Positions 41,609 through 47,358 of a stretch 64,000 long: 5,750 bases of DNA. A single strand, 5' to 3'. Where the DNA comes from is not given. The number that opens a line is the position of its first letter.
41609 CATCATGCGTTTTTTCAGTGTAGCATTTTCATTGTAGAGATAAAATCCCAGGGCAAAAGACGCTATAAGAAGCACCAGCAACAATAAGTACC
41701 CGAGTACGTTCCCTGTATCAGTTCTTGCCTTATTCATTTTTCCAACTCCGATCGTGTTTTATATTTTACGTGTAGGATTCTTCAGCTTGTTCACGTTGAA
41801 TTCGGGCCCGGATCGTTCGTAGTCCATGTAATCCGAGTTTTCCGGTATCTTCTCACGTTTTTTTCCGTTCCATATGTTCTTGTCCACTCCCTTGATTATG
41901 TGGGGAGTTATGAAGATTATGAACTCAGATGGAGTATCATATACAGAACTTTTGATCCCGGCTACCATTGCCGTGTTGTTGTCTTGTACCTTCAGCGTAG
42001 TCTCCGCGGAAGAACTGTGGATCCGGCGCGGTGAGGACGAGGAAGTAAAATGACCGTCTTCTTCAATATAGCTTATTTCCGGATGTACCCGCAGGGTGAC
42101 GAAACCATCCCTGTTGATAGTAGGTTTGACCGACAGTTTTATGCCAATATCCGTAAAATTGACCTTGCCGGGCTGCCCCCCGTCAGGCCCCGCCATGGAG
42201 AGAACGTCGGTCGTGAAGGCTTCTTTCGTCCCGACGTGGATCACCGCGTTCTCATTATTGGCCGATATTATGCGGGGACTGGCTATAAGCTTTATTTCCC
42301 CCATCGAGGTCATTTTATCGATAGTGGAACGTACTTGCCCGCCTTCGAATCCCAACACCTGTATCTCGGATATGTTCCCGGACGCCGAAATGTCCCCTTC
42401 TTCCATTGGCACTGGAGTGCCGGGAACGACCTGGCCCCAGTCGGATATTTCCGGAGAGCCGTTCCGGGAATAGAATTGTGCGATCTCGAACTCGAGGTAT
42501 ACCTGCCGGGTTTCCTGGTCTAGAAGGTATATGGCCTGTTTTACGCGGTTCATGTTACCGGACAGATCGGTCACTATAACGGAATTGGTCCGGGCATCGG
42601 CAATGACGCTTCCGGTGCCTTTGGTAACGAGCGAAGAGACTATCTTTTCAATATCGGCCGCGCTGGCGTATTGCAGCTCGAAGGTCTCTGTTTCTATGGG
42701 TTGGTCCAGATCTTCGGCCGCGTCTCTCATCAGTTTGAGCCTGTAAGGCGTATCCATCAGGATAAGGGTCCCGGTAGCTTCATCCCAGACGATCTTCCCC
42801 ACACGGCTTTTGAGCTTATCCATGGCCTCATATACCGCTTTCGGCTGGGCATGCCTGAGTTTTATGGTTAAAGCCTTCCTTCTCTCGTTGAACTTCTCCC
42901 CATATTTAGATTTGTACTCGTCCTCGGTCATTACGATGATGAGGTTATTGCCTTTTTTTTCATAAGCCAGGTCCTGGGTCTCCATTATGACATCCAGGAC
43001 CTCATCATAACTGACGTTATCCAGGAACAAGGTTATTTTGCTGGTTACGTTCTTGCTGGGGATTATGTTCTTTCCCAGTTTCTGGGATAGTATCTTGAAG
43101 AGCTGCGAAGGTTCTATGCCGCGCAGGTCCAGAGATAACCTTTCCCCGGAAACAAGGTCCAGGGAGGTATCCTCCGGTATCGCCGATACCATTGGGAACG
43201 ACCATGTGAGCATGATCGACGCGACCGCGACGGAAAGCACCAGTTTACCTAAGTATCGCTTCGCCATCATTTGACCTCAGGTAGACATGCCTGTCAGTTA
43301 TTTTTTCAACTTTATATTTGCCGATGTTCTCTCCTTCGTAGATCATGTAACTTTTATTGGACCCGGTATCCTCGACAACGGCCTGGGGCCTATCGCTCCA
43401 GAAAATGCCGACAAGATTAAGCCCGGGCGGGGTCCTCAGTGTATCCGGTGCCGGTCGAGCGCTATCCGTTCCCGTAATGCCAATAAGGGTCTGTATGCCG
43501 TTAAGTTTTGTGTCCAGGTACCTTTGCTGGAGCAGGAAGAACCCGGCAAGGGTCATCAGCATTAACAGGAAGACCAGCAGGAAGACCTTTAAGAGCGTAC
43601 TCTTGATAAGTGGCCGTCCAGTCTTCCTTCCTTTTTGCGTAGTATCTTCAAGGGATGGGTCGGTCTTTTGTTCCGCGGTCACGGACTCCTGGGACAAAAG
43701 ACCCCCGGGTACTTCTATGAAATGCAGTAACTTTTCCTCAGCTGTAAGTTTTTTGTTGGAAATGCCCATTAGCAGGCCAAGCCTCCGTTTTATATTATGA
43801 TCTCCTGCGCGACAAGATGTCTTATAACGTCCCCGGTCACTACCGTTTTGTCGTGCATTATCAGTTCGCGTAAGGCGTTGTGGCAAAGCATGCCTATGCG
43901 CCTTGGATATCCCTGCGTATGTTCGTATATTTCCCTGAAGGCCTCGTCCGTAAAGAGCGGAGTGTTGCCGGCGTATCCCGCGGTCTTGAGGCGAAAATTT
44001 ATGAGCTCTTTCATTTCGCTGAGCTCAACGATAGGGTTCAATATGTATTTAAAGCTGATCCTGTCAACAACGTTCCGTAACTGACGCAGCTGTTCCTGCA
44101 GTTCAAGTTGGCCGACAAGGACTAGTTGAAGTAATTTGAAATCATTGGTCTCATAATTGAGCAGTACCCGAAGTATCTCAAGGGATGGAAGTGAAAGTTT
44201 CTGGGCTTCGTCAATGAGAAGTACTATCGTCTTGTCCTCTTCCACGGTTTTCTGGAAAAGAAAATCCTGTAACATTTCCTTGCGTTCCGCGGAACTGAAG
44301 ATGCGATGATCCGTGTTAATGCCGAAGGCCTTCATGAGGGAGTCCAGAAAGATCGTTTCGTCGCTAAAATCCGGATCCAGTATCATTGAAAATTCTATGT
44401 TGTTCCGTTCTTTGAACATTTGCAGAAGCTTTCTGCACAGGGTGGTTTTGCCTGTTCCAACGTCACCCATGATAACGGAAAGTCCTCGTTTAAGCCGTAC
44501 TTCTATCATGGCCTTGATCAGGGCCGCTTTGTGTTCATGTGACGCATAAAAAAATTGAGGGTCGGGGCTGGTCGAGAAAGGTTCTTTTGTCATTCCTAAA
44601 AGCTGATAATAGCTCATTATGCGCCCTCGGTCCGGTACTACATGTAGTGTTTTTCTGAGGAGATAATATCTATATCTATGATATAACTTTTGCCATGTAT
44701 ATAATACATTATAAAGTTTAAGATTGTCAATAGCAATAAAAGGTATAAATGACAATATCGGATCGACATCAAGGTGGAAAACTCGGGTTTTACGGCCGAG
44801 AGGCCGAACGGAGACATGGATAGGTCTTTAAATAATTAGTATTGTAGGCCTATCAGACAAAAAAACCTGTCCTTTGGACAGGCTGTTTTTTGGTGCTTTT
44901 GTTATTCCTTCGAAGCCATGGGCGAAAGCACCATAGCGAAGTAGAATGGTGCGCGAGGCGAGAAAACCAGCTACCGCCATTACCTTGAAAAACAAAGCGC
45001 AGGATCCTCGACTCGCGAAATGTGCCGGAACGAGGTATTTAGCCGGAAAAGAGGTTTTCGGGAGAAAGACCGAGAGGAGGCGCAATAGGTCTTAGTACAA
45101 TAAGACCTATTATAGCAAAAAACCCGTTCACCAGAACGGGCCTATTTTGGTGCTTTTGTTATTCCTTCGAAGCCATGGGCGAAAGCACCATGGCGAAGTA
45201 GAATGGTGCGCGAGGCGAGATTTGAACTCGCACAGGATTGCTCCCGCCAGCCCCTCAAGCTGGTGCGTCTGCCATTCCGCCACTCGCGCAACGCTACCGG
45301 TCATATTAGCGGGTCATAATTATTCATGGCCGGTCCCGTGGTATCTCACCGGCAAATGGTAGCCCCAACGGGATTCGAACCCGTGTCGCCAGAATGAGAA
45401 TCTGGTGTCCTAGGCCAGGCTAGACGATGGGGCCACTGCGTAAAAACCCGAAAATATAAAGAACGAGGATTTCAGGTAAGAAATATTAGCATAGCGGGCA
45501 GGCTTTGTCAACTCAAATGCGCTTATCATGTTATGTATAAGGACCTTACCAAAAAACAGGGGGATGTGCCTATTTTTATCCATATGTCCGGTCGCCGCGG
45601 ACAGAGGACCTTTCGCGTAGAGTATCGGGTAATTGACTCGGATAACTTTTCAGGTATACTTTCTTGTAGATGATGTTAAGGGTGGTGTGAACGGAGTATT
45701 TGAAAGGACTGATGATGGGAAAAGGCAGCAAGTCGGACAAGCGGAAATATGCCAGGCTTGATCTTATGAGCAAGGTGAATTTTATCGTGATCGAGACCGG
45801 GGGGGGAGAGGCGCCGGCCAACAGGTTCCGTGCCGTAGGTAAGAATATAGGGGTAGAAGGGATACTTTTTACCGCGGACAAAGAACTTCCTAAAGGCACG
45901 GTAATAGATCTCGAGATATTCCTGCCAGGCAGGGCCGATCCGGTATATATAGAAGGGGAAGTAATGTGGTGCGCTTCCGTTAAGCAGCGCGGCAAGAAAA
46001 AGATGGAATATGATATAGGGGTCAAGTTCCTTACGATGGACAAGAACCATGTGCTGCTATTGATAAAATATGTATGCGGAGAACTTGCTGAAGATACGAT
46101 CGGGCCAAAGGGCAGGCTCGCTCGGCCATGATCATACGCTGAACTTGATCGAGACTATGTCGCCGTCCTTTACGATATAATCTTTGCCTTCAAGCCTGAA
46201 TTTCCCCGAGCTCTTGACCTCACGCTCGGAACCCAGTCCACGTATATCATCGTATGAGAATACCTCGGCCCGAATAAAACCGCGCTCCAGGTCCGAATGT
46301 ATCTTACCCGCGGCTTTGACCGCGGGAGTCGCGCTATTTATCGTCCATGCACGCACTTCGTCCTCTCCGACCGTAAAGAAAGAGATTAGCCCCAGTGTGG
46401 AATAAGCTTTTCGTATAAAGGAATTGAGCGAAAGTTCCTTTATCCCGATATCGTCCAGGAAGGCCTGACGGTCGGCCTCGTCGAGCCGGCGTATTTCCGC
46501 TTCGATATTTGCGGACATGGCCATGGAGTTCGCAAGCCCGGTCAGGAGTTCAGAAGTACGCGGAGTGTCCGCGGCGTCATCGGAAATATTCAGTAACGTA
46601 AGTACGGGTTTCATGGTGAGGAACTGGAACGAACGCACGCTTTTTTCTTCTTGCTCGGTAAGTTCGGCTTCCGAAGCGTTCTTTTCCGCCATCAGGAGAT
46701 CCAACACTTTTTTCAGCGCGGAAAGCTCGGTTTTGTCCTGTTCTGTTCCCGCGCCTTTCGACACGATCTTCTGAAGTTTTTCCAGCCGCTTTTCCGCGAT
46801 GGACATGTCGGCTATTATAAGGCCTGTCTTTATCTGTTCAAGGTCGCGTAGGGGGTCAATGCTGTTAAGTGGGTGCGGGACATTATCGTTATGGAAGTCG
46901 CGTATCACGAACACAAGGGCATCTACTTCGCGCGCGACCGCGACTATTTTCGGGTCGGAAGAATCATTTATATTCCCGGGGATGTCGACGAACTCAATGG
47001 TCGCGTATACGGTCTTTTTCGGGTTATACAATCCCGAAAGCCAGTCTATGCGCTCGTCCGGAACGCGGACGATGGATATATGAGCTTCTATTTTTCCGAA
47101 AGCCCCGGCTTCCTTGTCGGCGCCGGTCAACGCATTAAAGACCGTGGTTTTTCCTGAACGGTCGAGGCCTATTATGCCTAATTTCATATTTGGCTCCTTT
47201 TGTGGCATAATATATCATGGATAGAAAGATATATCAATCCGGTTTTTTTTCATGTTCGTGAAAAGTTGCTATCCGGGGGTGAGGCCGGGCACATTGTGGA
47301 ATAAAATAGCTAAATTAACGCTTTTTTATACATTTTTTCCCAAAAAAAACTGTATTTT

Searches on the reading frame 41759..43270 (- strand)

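Call 10: search_protein_families(library=pfam, proteins=[window:41759-43270:-], max_evalue=0.001)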
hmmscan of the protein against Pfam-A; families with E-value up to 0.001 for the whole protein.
window:41759-43270:- (503 aa): 2 families
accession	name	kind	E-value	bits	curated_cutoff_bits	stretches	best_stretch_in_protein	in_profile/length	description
PF03958.22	Secretin_N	-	8.8e-25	87.1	28.2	2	194-256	1-69/69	Bacterial type II/III secretion system short domain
PF00263.26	Secretin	-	1.5e-19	70.7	27.5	1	322-442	4-125/169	Bacterial type II and III secretion system protein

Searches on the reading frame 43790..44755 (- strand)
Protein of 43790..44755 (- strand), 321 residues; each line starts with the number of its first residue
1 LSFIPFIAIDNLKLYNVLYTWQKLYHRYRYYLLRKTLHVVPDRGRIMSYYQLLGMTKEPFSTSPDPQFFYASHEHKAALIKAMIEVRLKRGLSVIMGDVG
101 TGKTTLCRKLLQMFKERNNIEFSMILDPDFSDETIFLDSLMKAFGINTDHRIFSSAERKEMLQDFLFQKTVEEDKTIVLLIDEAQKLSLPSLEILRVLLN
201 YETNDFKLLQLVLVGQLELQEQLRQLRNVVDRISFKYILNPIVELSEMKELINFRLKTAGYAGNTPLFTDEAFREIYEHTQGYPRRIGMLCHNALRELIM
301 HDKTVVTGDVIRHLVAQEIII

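Call 11: search_protein_families(library=pfam, proteins=[window:43790-44755:-], max_evalue=0.001)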
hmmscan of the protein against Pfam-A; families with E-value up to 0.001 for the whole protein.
window:43790-44755:- (321 aa): 6 families
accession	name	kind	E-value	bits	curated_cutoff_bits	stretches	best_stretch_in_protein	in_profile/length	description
PF13401.12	AAA_22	-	2.3e-22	80.1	27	1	89-223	4-130/130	AAA domain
PF13245.12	AAA_19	-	9.4e-07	29.5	25.1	1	84-215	5-124/134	AAA domain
PF13191.12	AAA_16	-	4.9e-06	27.6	32.6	1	78-202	11-159/167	AAA ATPase domain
PF13173.12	AAA_14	-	9.7e-05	22.8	27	0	92-198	4-85/129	AAA domain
PF01637.24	ATPase_2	-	9.8e-05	22.7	33.2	1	92-214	22-151/225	ATPase domain predominantly from Archaea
PF00004.35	AAA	-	0.00054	20.9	21.2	1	95-190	3-72/131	ATPase family associated with various cellular activities (AAA)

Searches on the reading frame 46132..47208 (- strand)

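Call 11: search_protein_families(library=pfam, proteins=[window:46132-47208:-], max_evalue=0.001)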
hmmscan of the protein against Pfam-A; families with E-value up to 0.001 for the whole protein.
window:46132-47208:- (358 aa): 2 families
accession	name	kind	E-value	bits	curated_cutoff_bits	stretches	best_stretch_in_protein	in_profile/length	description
PF06071.19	YchF-GTPase_C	-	9.1e-36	122.3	27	1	274-356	1-83/84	Protein of unknown function (DUF933)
PF01926.29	MMR_HSR1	-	5.9e-07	30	21.9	1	10-111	2-86/113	50S ribosome-binding GTPase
